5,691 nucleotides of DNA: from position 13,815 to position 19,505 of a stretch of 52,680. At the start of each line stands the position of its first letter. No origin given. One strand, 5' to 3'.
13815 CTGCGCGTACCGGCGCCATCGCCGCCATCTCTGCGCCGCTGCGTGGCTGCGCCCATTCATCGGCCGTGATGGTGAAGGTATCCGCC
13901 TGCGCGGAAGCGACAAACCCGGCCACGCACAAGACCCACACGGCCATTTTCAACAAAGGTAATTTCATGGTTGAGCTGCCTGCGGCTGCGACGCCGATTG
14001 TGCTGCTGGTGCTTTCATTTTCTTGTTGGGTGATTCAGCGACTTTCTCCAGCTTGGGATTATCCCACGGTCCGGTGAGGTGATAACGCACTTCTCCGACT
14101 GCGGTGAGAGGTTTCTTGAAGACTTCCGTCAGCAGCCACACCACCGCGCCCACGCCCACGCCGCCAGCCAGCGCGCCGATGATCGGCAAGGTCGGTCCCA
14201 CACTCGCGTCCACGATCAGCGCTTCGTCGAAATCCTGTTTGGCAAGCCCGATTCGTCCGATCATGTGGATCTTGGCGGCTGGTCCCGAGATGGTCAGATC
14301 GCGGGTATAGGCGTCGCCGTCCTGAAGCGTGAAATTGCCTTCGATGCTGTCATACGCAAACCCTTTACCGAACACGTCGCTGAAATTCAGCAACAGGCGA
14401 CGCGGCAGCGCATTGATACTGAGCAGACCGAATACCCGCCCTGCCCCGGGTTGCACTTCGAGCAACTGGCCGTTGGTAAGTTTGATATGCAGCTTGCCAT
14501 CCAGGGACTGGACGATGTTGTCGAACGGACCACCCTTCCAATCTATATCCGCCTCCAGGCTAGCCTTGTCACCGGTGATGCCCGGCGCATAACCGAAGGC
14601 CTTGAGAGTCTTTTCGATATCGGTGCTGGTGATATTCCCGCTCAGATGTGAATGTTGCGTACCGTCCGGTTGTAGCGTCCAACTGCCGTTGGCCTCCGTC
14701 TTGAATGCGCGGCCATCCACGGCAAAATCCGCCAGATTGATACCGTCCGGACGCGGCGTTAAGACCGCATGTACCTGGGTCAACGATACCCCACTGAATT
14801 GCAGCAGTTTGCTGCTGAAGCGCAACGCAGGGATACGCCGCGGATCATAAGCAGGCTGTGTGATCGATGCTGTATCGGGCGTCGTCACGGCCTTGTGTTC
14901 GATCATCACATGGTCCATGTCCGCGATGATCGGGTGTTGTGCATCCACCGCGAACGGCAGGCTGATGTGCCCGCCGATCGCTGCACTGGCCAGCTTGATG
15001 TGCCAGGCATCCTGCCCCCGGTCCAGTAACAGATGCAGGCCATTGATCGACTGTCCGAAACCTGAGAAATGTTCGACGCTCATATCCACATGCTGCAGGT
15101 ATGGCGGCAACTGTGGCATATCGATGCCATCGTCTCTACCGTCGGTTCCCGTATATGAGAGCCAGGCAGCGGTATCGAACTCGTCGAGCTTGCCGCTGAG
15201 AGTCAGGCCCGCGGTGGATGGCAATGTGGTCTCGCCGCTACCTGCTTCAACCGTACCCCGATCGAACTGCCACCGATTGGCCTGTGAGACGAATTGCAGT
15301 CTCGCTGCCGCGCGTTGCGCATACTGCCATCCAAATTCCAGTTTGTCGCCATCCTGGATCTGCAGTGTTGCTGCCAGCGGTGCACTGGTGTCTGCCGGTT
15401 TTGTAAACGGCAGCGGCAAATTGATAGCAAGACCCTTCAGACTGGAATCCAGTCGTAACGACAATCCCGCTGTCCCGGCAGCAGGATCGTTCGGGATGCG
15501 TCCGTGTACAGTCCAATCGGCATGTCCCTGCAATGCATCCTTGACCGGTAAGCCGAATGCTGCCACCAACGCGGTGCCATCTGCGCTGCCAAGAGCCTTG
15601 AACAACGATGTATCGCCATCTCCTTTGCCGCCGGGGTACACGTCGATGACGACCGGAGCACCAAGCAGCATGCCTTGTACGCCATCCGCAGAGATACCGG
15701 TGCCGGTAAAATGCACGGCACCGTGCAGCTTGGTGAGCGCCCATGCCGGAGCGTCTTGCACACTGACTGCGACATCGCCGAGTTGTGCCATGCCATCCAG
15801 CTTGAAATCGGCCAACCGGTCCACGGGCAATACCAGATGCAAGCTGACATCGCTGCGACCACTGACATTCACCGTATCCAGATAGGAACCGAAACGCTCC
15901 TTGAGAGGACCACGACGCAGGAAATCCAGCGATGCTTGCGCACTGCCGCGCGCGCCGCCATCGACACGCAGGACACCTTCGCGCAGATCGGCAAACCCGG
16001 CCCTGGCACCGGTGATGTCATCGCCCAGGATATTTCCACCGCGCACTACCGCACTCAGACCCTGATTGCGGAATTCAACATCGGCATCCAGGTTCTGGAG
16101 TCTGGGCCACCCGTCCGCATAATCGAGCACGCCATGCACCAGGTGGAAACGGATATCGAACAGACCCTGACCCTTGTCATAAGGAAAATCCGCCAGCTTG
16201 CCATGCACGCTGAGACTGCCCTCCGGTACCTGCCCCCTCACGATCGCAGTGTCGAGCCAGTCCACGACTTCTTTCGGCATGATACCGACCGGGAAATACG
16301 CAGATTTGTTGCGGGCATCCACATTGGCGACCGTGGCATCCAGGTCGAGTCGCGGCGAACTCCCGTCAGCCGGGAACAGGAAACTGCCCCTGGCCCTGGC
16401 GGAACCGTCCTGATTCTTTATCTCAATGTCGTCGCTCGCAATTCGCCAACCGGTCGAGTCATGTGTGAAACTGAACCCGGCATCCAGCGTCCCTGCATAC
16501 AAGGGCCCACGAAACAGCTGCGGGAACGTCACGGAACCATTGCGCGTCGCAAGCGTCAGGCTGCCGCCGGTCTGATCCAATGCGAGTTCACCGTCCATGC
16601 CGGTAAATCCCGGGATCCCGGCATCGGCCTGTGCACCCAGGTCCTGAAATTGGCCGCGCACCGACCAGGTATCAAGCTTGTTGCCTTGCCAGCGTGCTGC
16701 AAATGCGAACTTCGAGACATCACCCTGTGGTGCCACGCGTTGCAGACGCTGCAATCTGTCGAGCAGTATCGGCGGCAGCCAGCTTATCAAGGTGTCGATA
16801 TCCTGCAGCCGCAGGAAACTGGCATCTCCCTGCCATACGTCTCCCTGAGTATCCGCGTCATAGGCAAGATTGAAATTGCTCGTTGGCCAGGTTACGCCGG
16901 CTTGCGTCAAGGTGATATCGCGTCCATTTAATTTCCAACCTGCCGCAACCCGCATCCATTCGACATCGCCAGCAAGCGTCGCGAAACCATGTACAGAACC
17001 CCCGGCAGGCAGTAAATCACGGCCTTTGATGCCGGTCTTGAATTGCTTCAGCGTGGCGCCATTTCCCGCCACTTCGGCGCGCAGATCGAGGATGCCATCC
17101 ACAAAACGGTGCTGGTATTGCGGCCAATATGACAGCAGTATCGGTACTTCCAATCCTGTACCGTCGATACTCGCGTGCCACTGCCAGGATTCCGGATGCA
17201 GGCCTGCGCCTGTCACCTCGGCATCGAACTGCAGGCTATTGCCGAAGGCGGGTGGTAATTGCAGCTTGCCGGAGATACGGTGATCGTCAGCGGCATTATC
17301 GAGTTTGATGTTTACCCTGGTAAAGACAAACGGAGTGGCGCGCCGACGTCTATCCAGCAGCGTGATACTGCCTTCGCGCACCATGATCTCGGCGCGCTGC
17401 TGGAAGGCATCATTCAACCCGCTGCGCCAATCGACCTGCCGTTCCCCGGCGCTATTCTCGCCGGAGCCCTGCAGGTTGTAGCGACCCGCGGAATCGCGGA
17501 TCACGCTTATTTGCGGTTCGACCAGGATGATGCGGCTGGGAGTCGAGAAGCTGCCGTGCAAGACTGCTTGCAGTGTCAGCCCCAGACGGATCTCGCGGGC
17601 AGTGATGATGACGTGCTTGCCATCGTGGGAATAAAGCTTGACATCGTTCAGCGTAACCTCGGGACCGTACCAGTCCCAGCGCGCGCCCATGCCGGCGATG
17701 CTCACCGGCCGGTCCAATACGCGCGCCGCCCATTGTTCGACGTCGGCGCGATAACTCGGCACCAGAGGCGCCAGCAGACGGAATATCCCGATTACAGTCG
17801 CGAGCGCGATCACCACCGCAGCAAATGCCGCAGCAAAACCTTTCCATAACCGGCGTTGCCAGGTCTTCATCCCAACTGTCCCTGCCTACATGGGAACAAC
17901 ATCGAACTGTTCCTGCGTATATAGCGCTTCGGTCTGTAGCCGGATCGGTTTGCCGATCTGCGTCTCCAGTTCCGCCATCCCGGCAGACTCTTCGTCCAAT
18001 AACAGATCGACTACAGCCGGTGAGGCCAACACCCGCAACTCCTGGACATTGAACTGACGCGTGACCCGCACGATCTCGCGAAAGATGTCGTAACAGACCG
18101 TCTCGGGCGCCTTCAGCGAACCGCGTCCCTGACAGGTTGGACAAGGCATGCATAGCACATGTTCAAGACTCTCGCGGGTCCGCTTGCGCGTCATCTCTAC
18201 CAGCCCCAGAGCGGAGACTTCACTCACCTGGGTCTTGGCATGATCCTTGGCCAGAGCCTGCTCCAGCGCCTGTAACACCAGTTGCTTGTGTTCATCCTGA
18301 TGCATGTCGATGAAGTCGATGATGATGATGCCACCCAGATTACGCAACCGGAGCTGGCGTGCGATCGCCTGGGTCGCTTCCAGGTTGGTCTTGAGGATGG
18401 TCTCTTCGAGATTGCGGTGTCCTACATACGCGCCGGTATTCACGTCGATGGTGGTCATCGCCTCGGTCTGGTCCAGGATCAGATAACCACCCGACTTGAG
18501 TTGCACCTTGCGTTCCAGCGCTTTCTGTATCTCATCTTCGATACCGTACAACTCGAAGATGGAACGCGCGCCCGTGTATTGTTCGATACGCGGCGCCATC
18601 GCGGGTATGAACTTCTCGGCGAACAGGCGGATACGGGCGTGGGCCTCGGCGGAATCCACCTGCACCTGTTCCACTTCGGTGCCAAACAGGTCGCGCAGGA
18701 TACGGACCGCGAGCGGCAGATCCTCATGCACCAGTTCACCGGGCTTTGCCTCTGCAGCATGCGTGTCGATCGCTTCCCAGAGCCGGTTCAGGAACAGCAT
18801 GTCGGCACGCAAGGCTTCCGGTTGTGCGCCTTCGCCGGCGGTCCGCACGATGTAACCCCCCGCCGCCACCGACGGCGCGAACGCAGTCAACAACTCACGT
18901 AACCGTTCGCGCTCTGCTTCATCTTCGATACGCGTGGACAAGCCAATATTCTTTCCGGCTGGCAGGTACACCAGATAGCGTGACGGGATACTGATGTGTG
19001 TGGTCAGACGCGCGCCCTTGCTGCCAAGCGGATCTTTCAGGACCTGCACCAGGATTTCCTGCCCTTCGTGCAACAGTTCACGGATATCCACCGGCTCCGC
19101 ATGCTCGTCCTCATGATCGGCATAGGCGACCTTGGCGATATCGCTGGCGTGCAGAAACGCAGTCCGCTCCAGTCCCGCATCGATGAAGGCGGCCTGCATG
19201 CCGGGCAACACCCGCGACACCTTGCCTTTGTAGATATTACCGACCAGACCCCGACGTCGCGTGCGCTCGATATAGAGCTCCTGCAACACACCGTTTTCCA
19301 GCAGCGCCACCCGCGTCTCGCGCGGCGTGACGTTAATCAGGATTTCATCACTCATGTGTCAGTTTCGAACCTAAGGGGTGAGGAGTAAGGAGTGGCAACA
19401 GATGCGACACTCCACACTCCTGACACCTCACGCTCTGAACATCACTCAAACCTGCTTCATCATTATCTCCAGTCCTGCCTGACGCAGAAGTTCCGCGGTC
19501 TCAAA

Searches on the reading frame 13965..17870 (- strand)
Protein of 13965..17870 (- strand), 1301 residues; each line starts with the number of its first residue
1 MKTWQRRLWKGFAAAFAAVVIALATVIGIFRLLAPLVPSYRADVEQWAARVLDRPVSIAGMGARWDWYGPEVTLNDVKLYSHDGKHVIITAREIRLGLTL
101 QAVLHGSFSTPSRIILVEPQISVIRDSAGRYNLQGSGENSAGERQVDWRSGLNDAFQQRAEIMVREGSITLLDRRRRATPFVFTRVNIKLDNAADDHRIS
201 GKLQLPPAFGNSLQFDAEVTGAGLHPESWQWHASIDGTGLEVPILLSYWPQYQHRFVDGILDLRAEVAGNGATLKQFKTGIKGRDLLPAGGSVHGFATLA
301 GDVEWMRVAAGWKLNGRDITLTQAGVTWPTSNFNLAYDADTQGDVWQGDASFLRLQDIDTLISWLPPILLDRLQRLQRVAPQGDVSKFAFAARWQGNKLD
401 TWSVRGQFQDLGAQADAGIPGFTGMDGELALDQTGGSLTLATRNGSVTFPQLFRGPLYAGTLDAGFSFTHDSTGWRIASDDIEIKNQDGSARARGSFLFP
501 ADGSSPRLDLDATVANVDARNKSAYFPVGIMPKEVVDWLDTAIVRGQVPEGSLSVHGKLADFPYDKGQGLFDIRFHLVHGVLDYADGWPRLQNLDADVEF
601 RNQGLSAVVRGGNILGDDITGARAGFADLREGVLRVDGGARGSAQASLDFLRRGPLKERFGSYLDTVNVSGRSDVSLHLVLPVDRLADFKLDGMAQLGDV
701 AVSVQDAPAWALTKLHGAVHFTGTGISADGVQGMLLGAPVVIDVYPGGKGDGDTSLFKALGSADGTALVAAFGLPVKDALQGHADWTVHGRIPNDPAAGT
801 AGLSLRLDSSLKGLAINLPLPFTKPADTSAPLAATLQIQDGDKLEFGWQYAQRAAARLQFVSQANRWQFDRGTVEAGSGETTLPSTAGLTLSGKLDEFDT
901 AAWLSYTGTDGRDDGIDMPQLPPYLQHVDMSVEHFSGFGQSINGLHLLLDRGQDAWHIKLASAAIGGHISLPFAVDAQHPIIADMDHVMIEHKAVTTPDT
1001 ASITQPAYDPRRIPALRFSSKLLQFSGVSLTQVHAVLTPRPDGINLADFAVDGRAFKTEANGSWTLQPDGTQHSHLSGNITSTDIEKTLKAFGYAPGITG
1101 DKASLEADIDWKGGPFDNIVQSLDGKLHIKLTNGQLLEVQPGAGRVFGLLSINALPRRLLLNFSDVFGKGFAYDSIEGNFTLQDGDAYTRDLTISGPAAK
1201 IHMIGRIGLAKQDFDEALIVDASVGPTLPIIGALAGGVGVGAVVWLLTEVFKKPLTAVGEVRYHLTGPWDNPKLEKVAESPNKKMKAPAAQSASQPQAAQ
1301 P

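Call 34: search_protein_families(library=pfam, proteins=[window:13965-17870:-], max_evalue=0.00001)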
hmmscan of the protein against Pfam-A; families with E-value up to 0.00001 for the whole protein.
window:13965-17870:- (1301 aa): 3 families
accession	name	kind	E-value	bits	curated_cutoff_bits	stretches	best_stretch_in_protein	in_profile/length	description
PF13116.12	YhdP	-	4.8e-250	833.4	46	1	1-1273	1-1223/1224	YhdP protein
PF05359.17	DUF748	-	2.7e-14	52.7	50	1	7-269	12-256/1037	Domain of Unknown Function (DUF748)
PF05170.20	AsmA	-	6.8e-07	28.9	29.8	0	14-146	10-140/607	AsmA family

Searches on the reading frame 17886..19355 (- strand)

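Call 34: search_protein_families(library=pfam, proteins=[window:17886-19355:-], max_evalue=0.00001)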
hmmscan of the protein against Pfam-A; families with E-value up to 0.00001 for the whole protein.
window:17886-19355:- (489 aa): 2 families
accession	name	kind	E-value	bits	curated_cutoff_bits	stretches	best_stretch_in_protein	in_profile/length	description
PF10150.14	RNase_E_G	-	9.9e-104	347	25.5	1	122-393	1-270/270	Ribonuclease E/G family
PF20833.2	RNase_E_G_Thio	-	9.7e-09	35.7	26.8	1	404-486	1-83/86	RNase E/G, Thioredoxin-like domain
